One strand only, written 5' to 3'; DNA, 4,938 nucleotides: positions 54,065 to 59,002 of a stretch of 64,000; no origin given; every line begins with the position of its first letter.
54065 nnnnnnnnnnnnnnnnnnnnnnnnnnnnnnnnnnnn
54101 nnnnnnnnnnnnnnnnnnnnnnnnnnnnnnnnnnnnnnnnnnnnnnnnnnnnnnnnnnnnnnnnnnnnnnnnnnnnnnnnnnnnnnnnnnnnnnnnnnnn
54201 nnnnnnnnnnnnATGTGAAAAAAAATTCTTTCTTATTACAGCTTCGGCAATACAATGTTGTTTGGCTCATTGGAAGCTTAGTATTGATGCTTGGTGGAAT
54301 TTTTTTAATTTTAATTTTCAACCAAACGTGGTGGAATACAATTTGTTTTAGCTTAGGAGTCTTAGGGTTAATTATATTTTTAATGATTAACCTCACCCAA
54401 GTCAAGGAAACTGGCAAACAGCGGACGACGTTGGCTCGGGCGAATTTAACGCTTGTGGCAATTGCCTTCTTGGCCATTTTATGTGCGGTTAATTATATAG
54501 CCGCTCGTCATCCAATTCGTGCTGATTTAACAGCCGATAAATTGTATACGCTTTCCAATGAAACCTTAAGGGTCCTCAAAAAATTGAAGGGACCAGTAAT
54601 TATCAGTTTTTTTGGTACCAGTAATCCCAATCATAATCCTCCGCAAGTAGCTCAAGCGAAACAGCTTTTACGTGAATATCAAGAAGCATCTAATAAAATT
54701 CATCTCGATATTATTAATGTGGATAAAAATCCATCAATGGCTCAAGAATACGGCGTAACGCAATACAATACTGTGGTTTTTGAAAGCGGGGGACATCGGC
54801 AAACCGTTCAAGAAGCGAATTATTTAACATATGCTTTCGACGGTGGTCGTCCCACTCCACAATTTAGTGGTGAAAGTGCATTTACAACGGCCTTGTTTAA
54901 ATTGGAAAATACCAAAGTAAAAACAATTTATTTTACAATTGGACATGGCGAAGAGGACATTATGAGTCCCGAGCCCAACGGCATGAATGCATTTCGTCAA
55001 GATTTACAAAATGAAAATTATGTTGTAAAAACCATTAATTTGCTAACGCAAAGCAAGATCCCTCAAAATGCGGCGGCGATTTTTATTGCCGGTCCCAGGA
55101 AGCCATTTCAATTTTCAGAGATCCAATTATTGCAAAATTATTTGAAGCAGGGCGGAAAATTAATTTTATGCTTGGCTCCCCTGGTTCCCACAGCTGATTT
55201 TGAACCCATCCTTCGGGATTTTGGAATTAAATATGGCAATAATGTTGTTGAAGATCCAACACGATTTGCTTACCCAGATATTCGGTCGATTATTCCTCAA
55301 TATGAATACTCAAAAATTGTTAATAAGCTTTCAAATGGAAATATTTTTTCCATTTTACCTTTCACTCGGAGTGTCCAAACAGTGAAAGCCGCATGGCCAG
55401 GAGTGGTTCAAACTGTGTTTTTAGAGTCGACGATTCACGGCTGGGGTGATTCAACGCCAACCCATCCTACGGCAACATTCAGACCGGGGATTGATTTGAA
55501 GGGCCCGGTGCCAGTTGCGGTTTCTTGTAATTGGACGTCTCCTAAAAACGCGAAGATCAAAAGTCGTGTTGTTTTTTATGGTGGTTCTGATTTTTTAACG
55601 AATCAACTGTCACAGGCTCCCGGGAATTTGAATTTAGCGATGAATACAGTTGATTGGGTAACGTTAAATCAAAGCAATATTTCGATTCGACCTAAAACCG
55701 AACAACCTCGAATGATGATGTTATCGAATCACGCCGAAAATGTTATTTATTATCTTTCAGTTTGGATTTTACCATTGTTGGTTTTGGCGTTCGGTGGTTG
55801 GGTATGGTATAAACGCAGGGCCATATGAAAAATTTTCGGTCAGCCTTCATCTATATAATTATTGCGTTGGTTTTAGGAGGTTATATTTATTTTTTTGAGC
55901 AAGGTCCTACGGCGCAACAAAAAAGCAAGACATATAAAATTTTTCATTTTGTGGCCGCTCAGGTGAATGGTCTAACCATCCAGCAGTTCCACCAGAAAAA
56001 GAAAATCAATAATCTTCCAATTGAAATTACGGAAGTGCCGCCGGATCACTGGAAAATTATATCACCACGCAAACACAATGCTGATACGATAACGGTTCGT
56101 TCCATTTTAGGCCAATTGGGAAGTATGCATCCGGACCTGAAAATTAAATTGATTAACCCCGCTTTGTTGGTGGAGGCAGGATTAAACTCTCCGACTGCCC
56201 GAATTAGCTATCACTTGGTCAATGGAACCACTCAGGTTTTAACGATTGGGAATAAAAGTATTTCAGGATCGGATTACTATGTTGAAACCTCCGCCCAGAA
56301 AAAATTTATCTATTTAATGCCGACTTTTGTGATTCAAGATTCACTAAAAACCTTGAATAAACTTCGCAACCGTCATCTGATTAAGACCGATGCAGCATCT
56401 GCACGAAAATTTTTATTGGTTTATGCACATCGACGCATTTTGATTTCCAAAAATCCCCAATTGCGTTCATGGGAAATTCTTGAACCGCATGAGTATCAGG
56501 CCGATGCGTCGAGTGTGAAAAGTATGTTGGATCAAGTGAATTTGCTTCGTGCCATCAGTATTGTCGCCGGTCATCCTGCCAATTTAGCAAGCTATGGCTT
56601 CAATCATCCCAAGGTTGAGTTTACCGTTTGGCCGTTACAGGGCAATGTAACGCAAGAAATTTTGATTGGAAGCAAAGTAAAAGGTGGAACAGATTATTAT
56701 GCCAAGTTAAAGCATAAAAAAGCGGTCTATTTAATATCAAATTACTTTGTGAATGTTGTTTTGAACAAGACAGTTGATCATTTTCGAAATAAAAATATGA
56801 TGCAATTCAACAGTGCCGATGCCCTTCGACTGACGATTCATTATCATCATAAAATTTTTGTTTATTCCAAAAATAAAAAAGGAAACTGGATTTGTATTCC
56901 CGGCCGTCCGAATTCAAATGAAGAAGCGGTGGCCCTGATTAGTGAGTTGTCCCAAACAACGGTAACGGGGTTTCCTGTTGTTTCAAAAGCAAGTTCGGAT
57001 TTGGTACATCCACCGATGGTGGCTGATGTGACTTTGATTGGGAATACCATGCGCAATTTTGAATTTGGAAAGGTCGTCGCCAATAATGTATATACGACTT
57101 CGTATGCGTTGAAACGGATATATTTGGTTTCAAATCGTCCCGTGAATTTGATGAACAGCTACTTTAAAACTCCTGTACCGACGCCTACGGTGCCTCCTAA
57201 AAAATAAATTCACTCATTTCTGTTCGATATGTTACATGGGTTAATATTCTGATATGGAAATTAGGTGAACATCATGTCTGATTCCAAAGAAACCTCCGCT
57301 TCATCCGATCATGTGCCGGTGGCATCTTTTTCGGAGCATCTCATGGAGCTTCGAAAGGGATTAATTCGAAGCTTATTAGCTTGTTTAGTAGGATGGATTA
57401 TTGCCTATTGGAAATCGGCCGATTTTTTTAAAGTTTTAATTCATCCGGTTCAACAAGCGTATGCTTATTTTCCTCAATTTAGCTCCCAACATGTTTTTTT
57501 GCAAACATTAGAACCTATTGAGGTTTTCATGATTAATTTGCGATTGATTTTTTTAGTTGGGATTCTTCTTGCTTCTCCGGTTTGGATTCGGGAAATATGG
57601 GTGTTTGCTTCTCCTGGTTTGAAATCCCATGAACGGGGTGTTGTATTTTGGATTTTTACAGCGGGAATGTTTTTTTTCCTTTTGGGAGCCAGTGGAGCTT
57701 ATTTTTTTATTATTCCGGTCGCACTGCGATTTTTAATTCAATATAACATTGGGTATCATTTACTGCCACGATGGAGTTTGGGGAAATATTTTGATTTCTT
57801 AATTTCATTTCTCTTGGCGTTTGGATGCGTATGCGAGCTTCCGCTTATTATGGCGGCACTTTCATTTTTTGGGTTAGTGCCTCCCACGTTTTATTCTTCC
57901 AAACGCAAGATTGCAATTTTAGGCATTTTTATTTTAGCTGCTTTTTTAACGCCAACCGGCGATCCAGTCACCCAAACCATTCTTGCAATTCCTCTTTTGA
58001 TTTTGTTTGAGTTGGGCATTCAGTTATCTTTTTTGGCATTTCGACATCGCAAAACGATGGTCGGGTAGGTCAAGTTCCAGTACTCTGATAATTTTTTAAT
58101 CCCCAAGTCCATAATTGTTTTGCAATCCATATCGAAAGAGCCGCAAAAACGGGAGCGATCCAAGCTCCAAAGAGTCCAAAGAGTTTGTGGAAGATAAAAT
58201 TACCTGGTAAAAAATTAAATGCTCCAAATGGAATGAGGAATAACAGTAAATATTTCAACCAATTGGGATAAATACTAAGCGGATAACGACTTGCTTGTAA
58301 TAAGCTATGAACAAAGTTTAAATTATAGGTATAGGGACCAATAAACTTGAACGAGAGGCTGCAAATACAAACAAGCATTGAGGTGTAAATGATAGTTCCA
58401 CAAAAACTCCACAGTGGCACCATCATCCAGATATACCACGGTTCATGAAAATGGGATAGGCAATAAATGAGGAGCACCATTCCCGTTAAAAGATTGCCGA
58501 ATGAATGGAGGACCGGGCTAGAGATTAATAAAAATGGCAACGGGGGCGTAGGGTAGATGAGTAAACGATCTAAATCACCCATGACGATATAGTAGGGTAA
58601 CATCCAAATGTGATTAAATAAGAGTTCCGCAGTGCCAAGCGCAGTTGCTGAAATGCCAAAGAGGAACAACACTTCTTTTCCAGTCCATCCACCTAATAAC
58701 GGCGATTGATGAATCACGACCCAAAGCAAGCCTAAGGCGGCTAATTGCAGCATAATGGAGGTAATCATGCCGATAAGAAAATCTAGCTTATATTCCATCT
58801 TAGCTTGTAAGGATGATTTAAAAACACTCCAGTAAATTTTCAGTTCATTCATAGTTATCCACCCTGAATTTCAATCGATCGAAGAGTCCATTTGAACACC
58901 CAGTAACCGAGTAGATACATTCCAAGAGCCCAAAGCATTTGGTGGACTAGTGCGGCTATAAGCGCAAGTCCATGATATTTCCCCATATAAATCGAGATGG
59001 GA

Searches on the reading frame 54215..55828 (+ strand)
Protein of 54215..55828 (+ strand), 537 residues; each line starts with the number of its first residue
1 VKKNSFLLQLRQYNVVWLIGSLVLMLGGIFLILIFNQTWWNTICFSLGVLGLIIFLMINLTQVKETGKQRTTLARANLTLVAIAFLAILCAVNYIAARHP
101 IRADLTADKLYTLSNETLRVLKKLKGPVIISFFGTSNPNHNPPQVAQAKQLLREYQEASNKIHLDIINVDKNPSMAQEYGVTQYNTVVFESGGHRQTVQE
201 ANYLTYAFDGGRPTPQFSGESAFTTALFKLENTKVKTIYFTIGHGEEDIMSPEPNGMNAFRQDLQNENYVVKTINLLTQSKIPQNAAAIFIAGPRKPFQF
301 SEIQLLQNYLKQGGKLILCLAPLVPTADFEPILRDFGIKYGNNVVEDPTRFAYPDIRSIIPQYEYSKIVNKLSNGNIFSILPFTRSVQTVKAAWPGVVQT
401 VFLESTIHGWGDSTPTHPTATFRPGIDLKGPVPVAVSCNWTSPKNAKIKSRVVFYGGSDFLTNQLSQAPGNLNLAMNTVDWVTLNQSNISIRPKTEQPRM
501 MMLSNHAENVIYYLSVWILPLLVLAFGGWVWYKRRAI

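Call 57: search_protein_families(library=pfam, proteins=[window:54215-55828:+], max_evalue=0.0001)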
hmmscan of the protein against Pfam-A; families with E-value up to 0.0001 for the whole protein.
window:54215-55828:+ (537 aa): 3 families
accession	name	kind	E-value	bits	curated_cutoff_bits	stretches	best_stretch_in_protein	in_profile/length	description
PF09822.16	ABC_transp_aux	-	1.7e-21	77.2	34.7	1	236-467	2-277/288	ABC-type uncharacterized transport system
PF23357.1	DUF7088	-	2.7e-15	56.9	27.8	1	107-195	1-93/105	Domain of unknown function (DUF7088)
PF23355.1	IFT52_GIFT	-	4.4e-06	26.4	27.2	1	254-321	15-81/246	IFT52 GIFT domain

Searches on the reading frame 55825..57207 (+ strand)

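Call 57: search_protein_families(library=pfam, proteins=[window:55825-57207:+], max_evalue=0.0001)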
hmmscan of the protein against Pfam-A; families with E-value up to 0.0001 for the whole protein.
window:55825-57207:+ (460 aa): 1 family
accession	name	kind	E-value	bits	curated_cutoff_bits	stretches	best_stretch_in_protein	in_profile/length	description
PF14238.11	DUF4340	-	2.6e-35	122.7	25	2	216-365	1-143/183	Domain of unknown function (DUF4340)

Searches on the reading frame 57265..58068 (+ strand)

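Call 57: search_protein_families(library=pfam, proteins=[window:57265-58068:+], max_evalue=0.0001)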
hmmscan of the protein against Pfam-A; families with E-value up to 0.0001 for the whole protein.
window:57265-58068:+ (267 aa): 1 family
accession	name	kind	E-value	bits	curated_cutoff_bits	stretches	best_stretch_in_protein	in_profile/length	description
PF00902.23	TatC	-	2e-58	198.1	25.1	1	24-243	1-208/208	Sec-independent protein translocase protein (TatC)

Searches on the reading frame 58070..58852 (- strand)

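Call 57: search_protein_families(library=pfam, proteins=[window:58070-58852:-], max_evalue=0.0001)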
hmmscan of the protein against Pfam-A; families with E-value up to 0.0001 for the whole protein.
window:58070-58852:- (260 aa): 1 family
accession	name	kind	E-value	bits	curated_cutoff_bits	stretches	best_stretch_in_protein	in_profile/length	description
PF06182.17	ABC2_membrane_6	-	1.2e-31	110.7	22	1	37-259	5-229/229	ABC-2 family transporter protein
